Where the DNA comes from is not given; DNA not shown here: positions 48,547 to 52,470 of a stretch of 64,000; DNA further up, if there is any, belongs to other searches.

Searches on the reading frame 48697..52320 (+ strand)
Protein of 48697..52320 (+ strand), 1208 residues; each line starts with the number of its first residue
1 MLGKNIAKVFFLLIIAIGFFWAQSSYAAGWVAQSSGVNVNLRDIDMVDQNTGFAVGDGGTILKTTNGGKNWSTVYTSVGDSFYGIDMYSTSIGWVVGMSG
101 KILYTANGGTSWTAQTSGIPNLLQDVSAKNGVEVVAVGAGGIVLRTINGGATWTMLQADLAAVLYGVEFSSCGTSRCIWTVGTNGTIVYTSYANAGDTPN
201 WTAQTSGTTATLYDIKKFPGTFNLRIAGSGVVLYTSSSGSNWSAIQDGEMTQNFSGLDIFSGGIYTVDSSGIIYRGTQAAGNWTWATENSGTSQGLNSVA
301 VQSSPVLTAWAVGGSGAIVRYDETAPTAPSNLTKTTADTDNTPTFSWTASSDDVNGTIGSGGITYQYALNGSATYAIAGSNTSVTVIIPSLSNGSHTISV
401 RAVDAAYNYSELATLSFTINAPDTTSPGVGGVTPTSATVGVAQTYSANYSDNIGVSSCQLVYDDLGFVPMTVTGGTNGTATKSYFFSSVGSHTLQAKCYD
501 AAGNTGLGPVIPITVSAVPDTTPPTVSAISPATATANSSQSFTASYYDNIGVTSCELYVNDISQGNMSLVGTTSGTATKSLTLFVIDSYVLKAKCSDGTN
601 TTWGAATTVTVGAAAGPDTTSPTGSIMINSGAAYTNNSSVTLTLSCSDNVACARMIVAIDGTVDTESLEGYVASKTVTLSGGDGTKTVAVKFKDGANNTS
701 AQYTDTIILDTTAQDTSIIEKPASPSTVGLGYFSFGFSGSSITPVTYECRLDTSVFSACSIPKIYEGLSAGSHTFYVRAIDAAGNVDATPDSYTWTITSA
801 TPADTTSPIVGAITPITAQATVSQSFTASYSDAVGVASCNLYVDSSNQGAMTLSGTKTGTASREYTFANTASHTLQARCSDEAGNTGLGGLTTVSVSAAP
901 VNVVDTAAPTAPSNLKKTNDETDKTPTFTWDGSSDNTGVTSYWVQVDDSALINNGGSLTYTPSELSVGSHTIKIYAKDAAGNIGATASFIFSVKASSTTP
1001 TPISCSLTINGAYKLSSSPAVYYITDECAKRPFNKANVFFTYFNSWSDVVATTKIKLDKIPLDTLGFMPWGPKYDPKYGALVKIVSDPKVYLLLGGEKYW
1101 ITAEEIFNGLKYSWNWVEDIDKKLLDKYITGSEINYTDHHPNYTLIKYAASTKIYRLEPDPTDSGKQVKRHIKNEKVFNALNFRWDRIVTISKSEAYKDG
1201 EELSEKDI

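Call 86: search_protein_families(library=pfam, proteins=[window:48697-52320:+], max_evalue=0.001)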
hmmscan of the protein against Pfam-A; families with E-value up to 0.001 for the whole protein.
window:48697-52320:+ (1208 aa): 4 families
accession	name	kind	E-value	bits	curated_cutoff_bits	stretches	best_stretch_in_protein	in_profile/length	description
PF19077.6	Big_13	-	5.6e-16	59.3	27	2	922-992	25-99/102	Bacterial Ig-like domain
PF14870.12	PSII_BNR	-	1.3e-15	57.9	27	2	70-321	8-259/303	Photosynthesis system II assembly factor YCF48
PF24421.1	Ig_J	-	1.5e-05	25.4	29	0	959-995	67-103/104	Tip attachment protein J, Ig-like domain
PF07495.19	Y_Y_Y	-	1.8e-05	25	26.6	0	360-419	5-64/65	Y_Y_Y domain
